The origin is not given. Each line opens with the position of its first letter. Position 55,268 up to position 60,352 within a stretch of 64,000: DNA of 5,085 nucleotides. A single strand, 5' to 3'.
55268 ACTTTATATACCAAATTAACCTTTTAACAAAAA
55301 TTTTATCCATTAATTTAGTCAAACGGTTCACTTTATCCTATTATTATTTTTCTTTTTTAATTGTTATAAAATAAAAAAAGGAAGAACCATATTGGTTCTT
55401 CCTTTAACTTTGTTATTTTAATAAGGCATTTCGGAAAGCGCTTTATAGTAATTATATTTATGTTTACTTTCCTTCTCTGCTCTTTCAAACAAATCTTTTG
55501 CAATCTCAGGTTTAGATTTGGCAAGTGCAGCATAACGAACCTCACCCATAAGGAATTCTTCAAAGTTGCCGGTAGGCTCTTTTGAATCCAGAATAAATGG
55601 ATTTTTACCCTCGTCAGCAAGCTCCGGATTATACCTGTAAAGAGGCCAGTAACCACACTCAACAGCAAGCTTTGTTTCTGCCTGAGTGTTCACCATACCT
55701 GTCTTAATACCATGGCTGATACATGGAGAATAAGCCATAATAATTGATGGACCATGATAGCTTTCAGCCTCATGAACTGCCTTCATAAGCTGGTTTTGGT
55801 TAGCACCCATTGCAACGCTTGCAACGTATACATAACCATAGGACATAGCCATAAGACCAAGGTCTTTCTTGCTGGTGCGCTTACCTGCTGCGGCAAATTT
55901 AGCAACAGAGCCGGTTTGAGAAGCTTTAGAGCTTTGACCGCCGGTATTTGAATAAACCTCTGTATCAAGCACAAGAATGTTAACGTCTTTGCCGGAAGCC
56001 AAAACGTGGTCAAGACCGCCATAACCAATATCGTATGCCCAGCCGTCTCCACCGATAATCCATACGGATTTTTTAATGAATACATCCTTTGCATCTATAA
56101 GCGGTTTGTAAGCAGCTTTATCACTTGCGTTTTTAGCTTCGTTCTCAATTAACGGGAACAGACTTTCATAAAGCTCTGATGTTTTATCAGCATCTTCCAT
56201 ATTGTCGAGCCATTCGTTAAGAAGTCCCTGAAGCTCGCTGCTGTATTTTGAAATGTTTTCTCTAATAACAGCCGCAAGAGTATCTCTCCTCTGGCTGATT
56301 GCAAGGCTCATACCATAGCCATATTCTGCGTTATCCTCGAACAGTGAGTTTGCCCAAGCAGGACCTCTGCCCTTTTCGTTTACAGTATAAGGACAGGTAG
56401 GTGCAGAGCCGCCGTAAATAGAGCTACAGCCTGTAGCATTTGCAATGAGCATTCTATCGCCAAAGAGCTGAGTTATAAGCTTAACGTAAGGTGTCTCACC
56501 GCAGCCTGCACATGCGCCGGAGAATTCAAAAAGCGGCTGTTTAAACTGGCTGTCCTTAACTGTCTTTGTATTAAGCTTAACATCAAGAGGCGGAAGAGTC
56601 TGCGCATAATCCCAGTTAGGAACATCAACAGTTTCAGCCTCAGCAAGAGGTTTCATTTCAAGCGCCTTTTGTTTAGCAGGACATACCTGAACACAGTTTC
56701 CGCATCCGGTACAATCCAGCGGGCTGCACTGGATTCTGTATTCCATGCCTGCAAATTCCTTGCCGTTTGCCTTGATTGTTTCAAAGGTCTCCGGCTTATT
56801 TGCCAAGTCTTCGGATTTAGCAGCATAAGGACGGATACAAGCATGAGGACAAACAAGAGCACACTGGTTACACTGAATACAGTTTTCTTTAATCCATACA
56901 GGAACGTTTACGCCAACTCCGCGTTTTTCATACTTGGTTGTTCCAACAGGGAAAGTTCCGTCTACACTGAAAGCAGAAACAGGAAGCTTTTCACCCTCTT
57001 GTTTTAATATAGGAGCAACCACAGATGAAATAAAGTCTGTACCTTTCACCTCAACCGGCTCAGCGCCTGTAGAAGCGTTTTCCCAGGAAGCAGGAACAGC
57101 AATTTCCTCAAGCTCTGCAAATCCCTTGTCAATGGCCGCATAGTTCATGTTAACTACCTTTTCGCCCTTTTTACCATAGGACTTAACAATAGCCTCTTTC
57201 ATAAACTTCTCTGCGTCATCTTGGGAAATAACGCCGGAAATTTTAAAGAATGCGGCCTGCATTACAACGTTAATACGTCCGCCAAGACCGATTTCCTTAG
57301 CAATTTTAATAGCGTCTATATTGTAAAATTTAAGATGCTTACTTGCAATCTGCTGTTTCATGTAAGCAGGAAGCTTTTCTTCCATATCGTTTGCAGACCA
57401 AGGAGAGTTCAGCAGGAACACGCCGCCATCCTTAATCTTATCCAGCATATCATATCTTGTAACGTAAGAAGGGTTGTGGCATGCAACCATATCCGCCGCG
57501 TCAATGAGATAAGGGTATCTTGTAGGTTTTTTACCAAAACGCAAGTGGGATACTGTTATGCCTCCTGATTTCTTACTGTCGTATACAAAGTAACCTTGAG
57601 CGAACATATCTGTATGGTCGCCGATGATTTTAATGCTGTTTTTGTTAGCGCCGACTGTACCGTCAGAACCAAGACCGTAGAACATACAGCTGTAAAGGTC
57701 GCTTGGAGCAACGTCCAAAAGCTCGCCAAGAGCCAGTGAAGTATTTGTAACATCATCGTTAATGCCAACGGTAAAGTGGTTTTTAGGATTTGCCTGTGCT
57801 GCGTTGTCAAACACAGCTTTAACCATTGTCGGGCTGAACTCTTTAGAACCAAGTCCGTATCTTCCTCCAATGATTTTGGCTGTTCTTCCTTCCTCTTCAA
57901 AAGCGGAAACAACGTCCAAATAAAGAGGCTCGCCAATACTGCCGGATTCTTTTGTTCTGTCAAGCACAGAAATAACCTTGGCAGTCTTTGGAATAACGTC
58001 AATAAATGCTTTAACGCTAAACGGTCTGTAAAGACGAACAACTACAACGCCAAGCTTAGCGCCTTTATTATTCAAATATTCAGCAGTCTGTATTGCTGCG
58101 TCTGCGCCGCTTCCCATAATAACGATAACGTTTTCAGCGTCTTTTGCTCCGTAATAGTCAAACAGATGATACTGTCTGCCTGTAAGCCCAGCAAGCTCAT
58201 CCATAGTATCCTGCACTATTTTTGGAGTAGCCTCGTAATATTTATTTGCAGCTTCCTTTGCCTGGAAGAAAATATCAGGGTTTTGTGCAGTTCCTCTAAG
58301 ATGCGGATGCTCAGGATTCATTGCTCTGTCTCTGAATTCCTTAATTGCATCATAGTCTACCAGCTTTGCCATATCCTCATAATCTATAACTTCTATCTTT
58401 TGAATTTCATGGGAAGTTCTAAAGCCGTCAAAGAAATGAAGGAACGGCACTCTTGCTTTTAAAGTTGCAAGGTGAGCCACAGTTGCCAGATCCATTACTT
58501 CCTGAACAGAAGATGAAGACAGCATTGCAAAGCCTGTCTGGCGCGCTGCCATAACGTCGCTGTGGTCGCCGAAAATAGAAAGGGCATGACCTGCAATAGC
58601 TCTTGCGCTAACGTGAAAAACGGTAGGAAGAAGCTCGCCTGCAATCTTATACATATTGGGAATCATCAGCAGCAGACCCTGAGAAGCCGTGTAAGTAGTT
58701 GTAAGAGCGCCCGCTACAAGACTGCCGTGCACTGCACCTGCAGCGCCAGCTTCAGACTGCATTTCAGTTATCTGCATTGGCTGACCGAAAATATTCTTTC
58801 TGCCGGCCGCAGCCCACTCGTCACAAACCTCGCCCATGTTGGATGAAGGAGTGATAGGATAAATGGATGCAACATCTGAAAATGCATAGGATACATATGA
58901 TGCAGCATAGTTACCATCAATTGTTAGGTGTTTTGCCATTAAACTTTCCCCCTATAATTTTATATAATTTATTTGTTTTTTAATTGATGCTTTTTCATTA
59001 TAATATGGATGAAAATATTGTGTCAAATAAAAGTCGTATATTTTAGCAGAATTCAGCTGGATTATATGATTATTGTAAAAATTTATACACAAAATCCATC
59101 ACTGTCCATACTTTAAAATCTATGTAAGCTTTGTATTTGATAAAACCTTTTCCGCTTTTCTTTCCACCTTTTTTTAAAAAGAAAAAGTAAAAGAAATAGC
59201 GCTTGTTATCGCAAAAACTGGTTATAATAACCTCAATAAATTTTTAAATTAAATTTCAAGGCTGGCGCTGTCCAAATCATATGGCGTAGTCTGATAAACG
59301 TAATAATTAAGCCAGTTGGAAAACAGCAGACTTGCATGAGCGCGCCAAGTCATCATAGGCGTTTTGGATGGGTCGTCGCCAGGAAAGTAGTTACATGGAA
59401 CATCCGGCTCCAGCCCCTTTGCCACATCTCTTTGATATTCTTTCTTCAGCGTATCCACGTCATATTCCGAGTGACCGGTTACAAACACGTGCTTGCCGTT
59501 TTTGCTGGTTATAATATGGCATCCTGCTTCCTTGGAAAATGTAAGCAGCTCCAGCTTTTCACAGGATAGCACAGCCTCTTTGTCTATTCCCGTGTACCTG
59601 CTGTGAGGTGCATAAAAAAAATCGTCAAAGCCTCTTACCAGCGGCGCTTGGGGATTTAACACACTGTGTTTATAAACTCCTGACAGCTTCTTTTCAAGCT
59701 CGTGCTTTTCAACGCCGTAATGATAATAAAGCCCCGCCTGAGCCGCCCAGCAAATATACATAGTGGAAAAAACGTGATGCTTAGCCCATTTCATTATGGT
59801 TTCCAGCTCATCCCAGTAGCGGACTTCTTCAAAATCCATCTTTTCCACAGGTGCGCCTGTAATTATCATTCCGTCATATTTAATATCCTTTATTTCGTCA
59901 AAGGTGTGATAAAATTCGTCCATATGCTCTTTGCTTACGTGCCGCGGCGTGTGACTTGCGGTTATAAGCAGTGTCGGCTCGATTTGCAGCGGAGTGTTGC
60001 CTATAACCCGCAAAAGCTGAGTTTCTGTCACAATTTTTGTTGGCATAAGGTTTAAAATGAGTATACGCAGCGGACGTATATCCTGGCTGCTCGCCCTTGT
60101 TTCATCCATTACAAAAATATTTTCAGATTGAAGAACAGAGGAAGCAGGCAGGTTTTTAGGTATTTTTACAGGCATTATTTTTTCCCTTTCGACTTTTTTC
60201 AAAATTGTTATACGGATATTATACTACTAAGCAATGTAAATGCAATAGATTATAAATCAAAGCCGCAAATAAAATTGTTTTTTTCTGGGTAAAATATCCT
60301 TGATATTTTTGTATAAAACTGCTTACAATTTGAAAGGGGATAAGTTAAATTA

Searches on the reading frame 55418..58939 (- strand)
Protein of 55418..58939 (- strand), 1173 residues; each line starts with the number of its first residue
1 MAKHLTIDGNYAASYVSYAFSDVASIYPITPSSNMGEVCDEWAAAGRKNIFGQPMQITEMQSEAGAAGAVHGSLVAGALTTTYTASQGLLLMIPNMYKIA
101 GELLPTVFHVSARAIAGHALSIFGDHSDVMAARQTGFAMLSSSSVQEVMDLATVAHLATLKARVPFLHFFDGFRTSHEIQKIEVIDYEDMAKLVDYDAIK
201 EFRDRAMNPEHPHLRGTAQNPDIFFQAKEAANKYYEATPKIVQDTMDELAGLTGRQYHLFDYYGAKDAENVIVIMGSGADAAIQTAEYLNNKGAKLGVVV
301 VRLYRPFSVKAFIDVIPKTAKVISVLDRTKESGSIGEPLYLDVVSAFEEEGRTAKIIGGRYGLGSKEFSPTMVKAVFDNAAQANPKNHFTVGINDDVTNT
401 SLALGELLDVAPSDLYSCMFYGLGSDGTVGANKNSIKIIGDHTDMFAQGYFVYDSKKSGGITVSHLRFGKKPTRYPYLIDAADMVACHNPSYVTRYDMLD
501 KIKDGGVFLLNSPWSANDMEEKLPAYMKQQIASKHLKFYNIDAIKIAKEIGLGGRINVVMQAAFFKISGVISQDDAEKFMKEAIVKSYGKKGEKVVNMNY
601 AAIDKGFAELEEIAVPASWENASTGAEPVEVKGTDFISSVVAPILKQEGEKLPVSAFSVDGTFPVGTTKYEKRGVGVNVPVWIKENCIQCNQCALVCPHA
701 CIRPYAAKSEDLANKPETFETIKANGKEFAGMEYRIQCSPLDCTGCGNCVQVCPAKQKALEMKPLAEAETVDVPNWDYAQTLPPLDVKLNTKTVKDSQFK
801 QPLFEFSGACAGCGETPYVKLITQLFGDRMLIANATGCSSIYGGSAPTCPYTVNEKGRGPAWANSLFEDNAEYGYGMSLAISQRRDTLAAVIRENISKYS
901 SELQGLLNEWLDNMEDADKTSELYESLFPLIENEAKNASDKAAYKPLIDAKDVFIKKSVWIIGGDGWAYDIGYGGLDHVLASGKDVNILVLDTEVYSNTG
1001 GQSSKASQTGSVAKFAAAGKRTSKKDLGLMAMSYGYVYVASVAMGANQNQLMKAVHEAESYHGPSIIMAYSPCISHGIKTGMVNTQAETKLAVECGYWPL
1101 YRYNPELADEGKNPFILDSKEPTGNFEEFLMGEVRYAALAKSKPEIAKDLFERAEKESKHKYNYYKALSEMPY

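Call 12: search_protein_families(library=ncbifam, proteins=[window:55418-58939:-])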
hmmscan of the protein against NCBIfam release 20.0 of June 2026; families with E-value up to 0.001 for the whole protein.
window:55418-58939:- (1173 aa): 47 families (the best 25 are shown)
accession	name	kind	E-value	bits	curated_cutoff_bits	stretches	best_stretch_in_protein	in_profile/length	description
TIGR02176.1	pyruv_ox_red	equivalog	0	1955.7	911.35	1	5-1170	2-1167/1167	pyruvate:ferredoxin (flavodoxin) oxidoreductase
NF040682.1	PorA_Arch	equivalog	1e-54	186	550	1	7-384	6-375/387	pyruvate synthase subunit PorA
NF007201.0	PRK09622.1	equivalog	1.1e-53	182.6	590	1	7-391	13-389/405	2-oxoacid:ferredoxin oxidoreductase subunit alpha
NF006233.0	PRK08367.1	equivalog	9.7e-44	149.8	625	1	7-385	7-377/394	pyruvate ferredoxin oxidoreductase subunit alpha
NF045764.1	PhenlGlyoxDHPadG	equivalog_domain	1.6e-37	128.9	700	1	3-384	1-383/398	NADH-dependent phenylglyoxylate dehydrogenase subunit alpha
NF006232.0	PRK08366.1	equivalog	5.1e-34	117.5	646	1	6-380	9-374/394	2-ketoisovalerate ferredoxin oxidoreductase subunit alpha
NF008819.1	PRK11865.1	equivalog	1.4e-31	109.9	405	2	953-1150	90-288/300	pyruvate synthase subunit PorB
NF008818.0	PRK11864.1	subfamily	1.3e-26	93.5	405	1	959-1148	93-282/300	3-methyl-2-oxobutanoate dehydrogenase subunit beta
NF045791.1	OxalOxredalpha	equivalog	2.3e-25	89.4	500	1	6-366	6-361/395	oxalate oxidoreductase subunit alpha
NF045792.1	OxalOxredbeta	equivalog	1.6e-18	66.8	590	1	941-1140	85-285/311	oxalate oxidoreductase subunit beta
TIGR02175.1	PorC_KorC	subfamily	3.7e-16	59.4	81.1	1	417-603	3-175/177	2-oxoacid:acceptor oxidoreductase, gamma subunit, pyruvate/2-ketoisovalerate family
TIGR03710.1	OAFO_sf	subfamily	6.8e-16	57.9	482.75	2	3-325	192-520/561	2-oxoacid:acceptor oxidoreductase subunit alpha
NF006412.0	PRK08659.1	equivalog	2.4e-14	53.3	411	1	7-323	8-330/378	2-oxoacid:acceptor oxidoreductase subunit alpha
TIGR02177.1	PorB_KorB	subfamily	1.1e-12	48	261.9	1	958-1102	73-216/286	2-oxoacid:acceptor oxidoreductase, beta subunit, pyruvate/2-ketoisovalerate family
NF008820.0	PRK11866.1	equivalog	1.5e-11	44.3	402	1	957-1076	86-204/287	2-oxoacid ferredoxin oxidoreductase subunit beta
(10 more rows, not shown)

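Call 57: find_homologous_proteins(query=window:55418-58939:-, max_evalue=1e-100)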
Query window:55418-58939:- (1173 aa): 8000 proteins with E <= 1e-100 among 8000 candidates; the best 120 are listed.
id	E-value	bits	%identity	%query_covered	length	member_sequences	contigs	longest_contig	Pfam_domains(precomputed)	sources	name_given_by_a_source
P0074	0.0e+0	2686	100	100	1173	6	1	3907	PF01558.26,PF01855.25,PF02775.27,PF10371.15,PF12797.13,PF12837.13,PF00037.33,PF17147.10,PF13484.12,PF12838.13,PF13237.12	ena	-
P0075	0.0e+0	2465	90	100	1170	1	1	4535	PF14697.12,PF01855.25,PF12837.13,PF13484.12,PF12838.13,PF01558.26,PF02775.27,PF10371.15,PF12797.13,PF00037.33,PF17147.10,PF13237.12,PF13187.12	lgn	-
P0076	0.0e+0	2422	88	100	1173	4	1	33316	PF01558.26,PF14697.12,PF01855.25,PF02775.27,PF10371.15,PF00037.33,PF17147.10,PF13484.12,PF12838.13,PF13237.12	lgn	-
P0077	0.0e+0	2338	85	100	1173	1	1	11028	PF14697.12,PF01855.25,PF12837.13,PF13484.12,PF12838.13,PF01558.26,PF02775.27,PF10371.15,PF12797.13,PF00037.33,PF17147.10,PF13237.12,PF13183.12,PF13187.12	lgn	-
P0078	0.0e+0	2290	84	100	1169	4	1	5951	PF14697.12,PF01855.25,PF12837.13,PF13484.12,PF12838.13,PF01558.26,PF02775.27,PF10371.15,PF12797.13,PF00037.33,PF17147.10,PF13237.12,PF13183.12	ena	-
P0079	0.0e+0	1870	69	100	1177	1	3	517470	PF01855.25,PF22338.2,PF13484.12,PF12838.13,PF01558.26,PF02775.27,PF10371.15,PF00037.33,PF17147.10,PF13237.12,PF13183.12,PF13187.12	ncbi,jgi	ncbi:MAG: pyruvate:ferredoxin (flavodoxin) oxidoreductase [Clostridia bacterium]|jgi:pyruvate-ferred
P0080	0.0e+0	1869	68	100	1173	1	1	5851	PF14697.12,PF01855.25,PF22338.2,PF13484.12,PF12838.13,PF01558.26,PF02775.27,PF10371.15,PF12797.13,PF00037.33,PF17147.10,PF13237.12,PF13183.12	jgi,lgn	jgi:pyruvate-ferredoxin/flavodoxin oxidoreductase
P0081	0.0e+0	1869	68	100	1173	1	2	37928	PF14697.12,PF01855.25,PF22338.2,PF13484.12,PF12838.13,PF01558.26,PF02775.27,PF10371.15,PF12797.13,PF00037.33,PF17147.10,PF13237.12,PF13183.12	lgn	-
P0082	0.0e+0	1868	69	100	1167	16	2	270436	PF14697.12,PF01855.25,PF22338.2,PF12837.13,PF13484.12,PF12838.13,PF01558.26,PF02775.27,PF10371.15,PF12797.13,PF00037.33,PF17147.10,PF13237.12,PF13183.12,PF13187.12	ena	-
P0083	0.0e+0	1865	68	100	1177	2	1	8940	PF14697.12,PF01855.25,PF22338.2,PF12837.13,PF13484.12,PF12838.13,PF01558.26,PF02775.27,PF10371.15,PF00037.33,PF17147.10,PF13237.12,PF13183.12,PF13187.12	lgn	-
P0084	0.0e+0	1862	69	100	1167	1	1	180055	PF01558.26,PF01855.25,PF22338.2,PF02775.27,PF10371.15,PF17147.10,PF13484.12,PF12838.13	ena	-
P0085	0.0e+0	1857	68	100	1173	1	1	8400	PF14697.12,PF01855.25,PF22338.2,PF12837.13,PF13484.12,PF12838.13,PF01558.26,PF02775.27,PF10371.15,PF12797.13,PF00037.33,PF17147.10,PF13237.12,PF13183.12,PF13187.12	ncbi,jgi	ncbi:MAG: pyruvate:ferredoxin (flavodoxin) oxidoreductase [Limnochordia bacterium]|jgi:pyruvate-ferr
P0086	0.0e+0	1853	67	100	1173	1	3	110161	PF14697.12,PF01855.25,PF22338.2,PF13484.12,PF12838.13,PF13534.12,PF01558.26,PF02775.27,PF10371.15,PF12797.13,PF00037.33,PF17147.10,PF13237.12,PF13183.12,PF13187.12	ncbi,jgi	ncbi:MAG: pyruvate:ferredoxin (flavodoxin) oxidoreductase [Christensenellales bacterium]|jgi:pyruvat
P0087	0.0e+0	1853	69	100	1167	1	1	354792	PF01558.26,PF01855.25,PF22338.2,PF02775.27,PF10371.15,PF12837.13,PF00037.33,PF17147.10,PF13484.12,PF12838.13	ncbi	ncbi:MAG: pyruvate:ferredoxin (flavodoxin) oxidoreductase [Christensenellales bacterium]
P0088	0.0e+0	1847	68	100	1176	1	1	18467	PF14697.12,PF01855.25,PF22338.2,PF12837.13,PF13484.12,PF12838.13,PF01558.26,PF02775.27,PF10371.15,PF12797.13,PF00037.33,PF17147.10,PF13237.12,PF13183.12,PF13187.12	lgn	-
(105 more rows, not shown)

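Call 58: find_encoding_contigs(protein=P0076, flank=10000, max_places=2)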
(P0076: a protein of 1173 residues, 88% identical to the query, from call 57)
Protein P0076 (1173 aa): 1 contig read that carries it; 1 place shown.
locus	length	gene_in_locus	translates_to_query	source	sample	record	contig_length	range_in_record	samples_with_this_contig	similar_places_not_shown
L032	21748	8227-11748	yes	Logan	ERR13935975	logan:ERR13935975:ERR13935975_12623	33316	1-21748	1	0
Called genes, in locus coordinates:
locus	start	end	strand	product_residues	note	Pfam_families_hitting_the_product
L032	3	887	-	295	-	?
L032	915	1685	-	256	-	-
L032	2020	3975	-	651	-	PF00122:E1-E2_ATPase, PF00702:Hydrolase, PF08282:Hydrolase_3 (faint)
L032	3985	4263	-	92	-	PF02583:Trns_repr_metal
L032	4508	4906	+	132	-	PF17032:Zn_ribbon_15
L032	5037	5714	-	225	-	PF01551:Peptidase_M23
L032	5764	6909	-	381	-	PF08486:SpoIID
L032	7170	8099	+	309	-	PF04204:HTS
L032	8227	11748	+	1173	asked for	PF01855:POR_N, PF17147:PFOR_II, PF01558:POR, PF10371:EKR, PF00037:Fer4 (faint), PF12838:Fer4_7, PF13237:Fer4_10 (weak), PF02775:TPP_enzyme_C, +2 more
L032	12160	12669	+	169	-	PF07963:N_methyl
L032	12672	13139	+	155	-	-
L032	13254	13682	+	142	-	PF07963:N_methyl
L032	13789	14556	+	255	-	PF06750:A24_N_bact, PF01478:Peptidase_A24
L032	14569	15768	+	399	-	PF28597:T2SSF_N (weak), PF00482:T2SSF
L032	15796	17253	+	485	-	-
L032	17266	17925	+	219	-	-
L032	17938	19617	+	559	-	PF05157:MshEN, PF00437:T2SSE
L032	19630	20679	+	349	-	PF00437:T2SSE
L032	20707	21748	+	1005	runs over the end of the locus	PF07963:N_methyl (weak)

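Call 59: find_encoding_contigs(protein=P0077, flank=10000, max_places=2)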
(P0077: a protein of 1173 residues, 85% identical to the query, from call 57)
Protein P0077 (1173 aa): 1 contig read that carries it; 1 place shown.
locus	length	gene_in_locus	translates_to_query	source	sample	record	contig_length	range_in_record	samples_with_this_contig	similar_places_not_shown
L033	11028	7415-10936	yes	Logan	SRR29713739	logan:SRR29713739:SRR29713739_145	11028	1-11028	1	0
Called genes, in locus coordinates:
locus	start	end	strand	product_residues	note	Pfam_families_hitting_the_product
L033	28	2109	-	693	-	PF00122:E1-E2_ATPase, PF00702:Hydrolase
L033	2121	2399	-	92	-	PF02583:Trns_repr_metal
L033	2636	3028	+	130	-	PF17032:Zn_ribbon_15 (weak)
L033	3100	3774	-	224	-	PF01551:Peptidase_M23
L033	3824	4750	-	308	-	PF08486:SpoIID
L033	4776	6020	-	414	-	PF00275:EPSP_synthase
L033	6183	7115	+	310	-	PF04204:HTS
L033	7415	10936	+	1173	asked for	PF01855:POR_N, PF17147:PFOR_II, PF01558:POR, PF10371:EKR, PF12838:Fer4_7, PF13237:Fer4_10 (weak), PF13484:Fer4_16 (weak), PF02775:TPP_enzyme_C, +6 more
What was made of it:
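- The ATPase and M23-PFOR blocks are contiguous in L032 and L033 but 46 kb apart here, and each is followed by a v1 copy (calls 58, 59).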

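Call 66: find_encoding_contigs(protein=P0075, flank=10000, max_places=2)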
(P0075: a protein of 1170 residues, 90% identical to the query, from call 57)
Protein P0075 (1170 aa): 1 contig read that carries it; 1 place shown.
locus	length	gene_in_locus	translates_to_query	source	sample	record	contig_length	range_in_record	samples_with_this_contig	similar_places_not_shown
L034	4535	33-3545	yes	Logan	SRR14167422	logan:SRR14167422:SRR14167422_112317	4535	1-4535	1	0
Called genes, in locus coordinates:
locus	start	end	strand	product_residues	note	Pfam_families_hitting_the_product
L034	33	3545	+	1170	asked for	PF01855:POR_N, PF17147:PFOR_II, PF01558:POR, PF10371:EKR, PF12838:Fer4_7, PF13237:Fer4_10 (weak), PF13484:Fer4_16 (weak), PF02775:TPP_enzyme_C, +5 more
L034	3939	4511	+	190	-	PF14278:TetR_C_8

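Call 67: find_encoding_contigs(protein=P0078, flank=10000, max_places=2)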
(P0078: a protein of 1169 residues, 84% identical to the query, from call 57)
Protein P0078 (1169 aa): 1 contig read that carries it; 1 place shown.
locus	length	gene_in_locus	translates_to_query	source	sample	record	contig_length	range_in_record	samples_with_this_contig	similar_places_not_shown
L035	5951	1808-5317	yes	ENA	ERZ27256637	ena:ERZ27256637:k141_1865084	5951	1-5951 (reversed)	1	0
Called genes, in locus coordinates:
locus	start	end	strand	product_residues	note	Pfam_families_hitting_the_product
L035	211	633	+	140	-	PF00892:EamA (weak)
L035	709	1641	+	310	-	PF04204:HTS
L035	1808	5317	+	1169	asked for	PF01855:POR_N, PF17147:PFOR_II, PF01558:POR, PF10371:EKR, PF12838:Fer4_7, PF13183:Fer4_8 (weak), PF13237:Fer4_10, PF02775:TPP_enzyme_C, +5 more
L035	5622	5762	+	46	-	-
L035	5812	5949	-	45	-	?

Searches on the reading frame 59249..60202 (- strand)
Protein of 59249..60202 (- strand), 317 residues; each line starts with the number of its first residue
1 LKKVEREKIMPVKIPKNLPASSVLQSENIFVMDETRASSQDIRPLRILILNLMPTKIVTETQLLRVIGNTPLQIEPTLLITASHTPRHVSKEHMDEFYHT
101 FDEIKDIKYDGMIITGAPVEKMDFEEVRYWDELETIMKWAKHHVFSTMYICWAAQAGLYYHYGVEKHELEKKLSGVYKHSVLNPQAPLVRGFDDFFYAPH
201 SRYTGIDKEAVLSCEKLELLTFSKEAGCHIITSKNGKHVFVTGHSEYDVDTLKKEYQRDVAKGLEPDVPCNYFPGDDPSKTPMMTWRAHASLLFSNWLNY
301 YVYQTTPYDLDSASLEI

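Call 12: search_protein_families(library=ncbifam, proteins=[window:59249-60202:-])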
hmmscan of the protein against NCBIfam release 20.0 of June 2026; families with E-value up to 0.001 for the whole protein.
window:59249-60202:- (317 aa): 3 families
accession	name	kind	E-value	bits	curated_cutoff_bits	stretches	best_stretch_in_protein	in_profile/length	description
NF047918.2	MetA_acetyl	exception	1.4e-147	490.9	460.5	1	10-310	1-302/302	homoserine O-acetyltransferase MetA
TIGR01001.2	MetA_succinyl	equivalog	3.4e-140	466.6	495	1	10-312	1-303/304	homoserine O-succinyltransferase MetA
NF003776.0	PRK05368.1-3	equivalog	5.4e-58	196.3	358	1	10-273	1-273/353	homoserine O-succinyltransferase MetA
